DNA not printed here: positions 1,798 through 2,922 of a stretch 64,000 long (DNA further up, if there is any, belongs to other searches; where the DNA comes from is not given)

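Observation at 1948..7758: Cassette copy 1: cohesin-like T9SS cargo followed by a dedicated CC-motif beta-barrel OMP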

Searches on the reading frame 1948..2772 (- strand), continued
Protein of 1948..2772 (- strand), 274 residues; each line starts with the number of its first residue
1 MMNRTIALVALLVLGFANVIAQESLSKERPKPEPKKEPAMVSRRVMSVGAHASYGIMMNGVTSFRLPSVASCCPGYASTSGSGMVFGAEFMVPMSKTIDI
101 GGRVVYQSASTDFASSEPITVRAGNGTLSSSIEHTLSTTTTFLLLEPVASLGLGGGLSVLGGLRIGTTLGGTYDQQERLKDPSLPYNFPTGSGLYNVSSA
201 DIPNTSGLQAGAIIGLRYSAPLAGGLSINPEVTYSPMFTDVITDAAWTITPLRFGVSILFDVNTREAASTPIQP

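Call 74: search_protein_families(library=pfam, proteins=[L001:2043-2966:-, L003:2055-2909:-, L005:2120-2941:-, L001:620-2068:-, L003:632-2029:-, L005:679-2151:-], max_evalue=10)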
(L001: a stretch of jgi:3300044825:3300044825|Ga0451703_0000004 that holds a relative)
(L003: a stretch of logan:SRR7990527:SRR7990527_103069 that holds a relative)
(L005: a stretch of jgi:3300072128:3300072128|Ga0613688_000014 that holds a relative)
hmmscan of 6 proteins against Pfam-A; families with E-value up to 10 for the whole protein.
L001:2043-2966:- (308 aa): 4 families
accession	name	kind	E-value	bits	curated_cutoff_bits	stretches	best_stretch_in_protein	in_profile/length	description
PF20121.4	DUF6511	-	0.0051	17.6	28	1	243-284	4-44/69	Family of unknown function (DUF6511)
PF25526.1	LIP-1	-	0.041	13.7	34.1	1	217-296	118-191/250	Liprin-alpha-like coiled coil domain 2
PF15784.10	GPS2_interact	-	0.32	11.9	27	1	241-295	26-80/92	G-protein pathway suppressor 2-interacting domain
PF06103.16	DUF948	-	1.1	9.9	37.2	1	204-276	16-88/89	Bacterial protein of unknown function (DUF948)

L003:2055-2909:- (285 aa): 1 family
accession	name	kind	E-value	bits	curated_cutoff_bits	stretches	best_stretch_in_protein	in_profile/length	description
PF25443.1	ANG-1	-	1.1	9.9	28.5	0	234-278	20-64/105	ANG-1-like domain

L005:2120-2941:- (274 aa): 7 families
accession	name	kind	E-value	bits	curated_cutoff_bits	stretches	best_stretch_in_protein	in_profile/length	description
PF03670.18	UPF0184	-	0.00088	20.1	21.5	1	164-199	26-61/83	Uncharacterised protein family (UPF0184)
PF06419.17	COG6_N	-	0.012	16.1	27.4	1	154-199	23-68/114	Conserved oligomeric complex COG6, N-terminal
PF04513.17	Baculo_PEP_C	-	0.018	15.5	38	1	161-237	35-109/140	Baculovirus polyhedron envelope protein, PEP, C terminus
PF14712.11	Snapin_Pallidin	-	0.037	14.9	29.6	1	172-241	14-83/89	Snapin/Pallidin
PF05478.16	Prominin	-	0.043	12.3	34.3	1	143-254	225-346/799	Prominin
PF15934.10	Yuri_gagarin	-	0.079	13.3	28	1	184-265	112-190/234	Yuri gagarin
PF15249.11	GLTSCR1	-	0.29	12.1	28.2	1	216-269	45-98/102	Conserved region of unknown function on GLTSCR protein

L001:620-2068:- (483 aa): 1 family
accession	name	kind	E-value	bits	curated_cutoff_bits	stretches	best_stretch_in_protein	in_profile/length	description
PF05345.18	He_PIG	-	1.9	9.4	24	1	260-297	54-93/96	Putative Ig domain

L003:632-2029:- (466 aa): 3 families
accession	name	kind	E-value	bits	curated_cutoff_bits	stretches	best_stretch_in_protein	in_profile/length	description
PF14854.11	LURAP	-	0.048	14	25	1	52-118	28-94/118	Leucine rich adaptor protein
PF20676.3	Herpes_gp350_B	-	0.16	12.1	25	1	70-137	46-113/152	Herpesvirus envelope glycoprotein gp350, N-terminal B domain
PF05345.18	He_PIG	-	0.36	11.7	24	0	245-283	54-94/96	Putative Ig domain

L005:679-2151:- (491 aa): 1 family
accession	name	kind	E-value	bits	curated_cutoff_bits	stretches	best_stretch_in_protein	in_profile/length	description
PF05345.18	He_PIG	-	0.2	12.5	24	0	153-175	34-58/96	Putative Ig domain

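Call 76: find_encoding_contigs(protein=P0186, flank=6000, max_places=2)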
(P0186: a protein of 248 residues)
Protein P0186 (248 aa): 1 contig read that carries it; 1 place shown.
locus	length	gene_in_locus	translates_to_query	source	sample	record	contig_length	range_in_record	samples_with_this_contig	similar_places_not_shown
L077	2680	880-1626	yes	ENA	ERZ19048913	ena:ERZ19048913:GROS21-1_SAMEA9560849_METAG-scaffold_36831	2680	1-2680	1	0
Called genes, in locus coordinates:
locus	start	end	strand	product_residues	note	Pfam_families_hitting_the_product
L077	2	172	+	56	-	?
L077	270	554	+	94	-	PF04365:BrnT_toxin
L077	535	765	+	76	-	-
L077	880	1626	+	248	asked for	-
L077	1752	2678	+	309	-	?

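Call 77: find_encoding_contigs(protein=P0128, flank=6000, max_places=2)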
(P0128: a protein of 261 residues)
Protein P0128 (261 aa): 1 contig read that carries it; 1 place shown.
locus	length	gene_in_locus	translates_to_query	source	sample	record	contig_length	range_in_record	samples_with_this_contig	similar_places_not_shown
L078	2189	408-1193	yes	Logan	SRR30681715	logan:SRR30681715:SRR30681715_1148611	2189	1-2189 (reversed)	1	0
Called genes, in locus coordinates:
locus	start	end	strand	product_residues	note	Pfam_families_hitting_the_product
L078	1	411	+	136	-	?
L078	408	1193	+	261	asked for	-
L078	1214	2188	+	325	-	?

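Call 81: search_protein_families(library=ncbifam, proteins=[L001:2043-2966:-, L003:2055-2909:-, L005:2120-2941:-, L001:620-2068:-, L003:632-2029:-, L005:679-2151:-], max_evalue=10)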
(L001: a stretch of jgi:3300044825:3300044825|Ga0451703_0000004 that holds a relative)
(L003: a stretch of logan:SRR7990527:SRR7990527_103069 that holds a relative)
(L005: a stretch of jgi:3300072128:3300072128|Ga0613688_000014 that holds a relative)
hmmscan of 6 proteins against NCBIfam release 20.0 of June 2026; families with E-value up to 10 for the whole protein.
L001:2043-2966:- (308 aa): 4 families
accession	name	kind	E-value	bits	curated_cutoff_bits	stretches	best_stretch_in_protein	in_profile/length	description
NF041354.1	XopP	equivalog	0.0043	15.9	800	1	173-296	142-257/715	type III secretion system effector XopP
NF033885.1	conj_TraP_IncI1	equivalog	0.05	13.3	135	1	150-278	14-122/217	conjugal transfer protein TraP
NF008068.0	PRK10803.1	equivalog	0.1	12.5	383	1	190-262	58-130/263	cell division protein CpoB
NF009255.0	PRK12612.1-3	equivalog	1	10.1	112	1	69-97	21-49/92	putative monovalent cation/H+ antiporter subunit F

L003:2055-2909:- (285 aa): 1 family
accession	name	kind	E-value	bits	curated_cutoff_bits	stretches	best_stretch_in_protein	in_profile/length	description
NF047761.1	LBF_4227_fam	equivalog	2.8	8.5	75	1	85-117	20-52/96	LBF_4227 family protein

L005:2120-2941:- (274 aa): 2 families
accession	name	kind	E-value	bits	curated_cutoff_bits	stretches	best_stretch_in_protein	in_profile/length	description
TIGR00996.1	Mtu_fam_mce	paralog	0.0081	15.4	140.5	1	170-239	159-228/291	MCE family protein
NF033634.1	SLATT_1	domain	1.3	9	41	1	77-118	20-61/132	SLATT domain-containing protein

L001:620-2068:- (483 aa): 0 families

L003:632-2029:- (466 aa): 0 families

L005:679-2151:- (491 aa): 3 families
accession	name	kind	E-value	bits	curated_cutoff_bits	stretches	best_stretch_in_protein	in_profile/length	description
NF009451.0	PRK12809.1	equivalog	0.048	11.9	1154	1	108-150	278-320/639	formate-dependent uric acid utilization protein YgfT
TIGR01318.1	gltD_gamma_fam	subfamily_domain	0.069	11.7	482.95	1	114-150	115-151/467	glutamate synthase, small subunit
NF009408.0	PRK12769.1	equivalog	0.2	9.7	1003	1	88-150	275-337/659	formate-dependent uric acid utilization protein AegA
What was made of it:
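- On GldL/GldM (PorL/PorM) T9SS motor, considered for the divergent neighbours at 7891..10138: No Pfam or NCBIfam hit at E<=10 (calls 74, 81).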

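Call 99: search_protein_families(library=pfam, proteins=[L052:689-2152:+, L071:471-1043:-, L071:99-461:-, L001:10457-13906:+, L073:6112-6945:+, L078:1214-2188:+, L077:1752-2678:+], max_evalue=0.01)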
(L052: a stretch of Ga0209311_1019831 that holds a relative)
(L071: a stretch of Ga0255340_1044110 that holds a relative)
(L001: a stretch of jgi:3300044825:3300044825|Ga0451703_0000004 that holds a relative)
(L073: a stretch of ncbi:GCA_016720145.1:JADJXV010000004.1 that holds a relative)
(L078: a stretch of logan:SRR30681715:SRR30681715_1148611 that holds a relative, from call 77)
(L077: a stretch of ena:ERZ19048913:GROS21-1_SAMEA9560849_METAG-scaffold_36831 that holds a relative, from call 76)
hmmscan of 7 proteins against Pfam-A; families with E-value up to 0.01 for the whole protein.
L052:689-2152:+ (487 aa): 1 family
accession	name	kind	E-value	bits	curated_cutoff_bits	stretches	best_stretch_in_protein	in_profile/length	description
PF14559.12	TPR_19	-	0.0026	18.5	25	0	99-129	30-60/68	Tetratricopeptide repeat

L071:471-1043:- (190 aa): 0 families

L071:99-461:- (120 aa): 0 families

L001:10457-13906:+ (1149 aa): 1 family
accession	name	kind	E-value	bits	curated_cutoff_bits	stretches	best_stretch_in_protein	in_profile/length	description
PF18962.6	Por_Secre_tail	-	3e-06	27.9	27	1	1072-1141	3-68/75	Secretion system C-terminal sorting domain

L073:6112-6945:+ (277 aa): 1 family
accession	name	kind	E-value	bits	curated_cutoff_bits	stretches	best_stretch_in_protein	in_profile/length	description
PF13620.12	CarboxypepD_reg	-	0.002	18.9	32.3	1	33-107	2-77/82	Carboxypeptidase regulatory-like domain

L078:1214-2188:+ (325 aa): 1 family
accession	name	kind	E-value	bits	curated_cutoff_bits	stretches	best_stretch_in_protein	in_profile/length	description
PF14505.12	DUF4438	-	0.00033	20.8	24.9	0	110-146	60-96/135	Domain of unknown function (DUF4438), N-terminal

L077:1752-2678:+ (309 aa): 2 families
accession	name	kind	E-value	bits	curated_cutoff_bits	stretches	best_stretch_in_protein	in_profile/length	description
PF03462.23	PCRF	-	4.1e-72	242.5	24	1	9-203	2-194/194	PCRF domain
PF00472.26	RF-1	-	1.6e-38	131.7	35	1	210-309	1-104/116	RF-1 domain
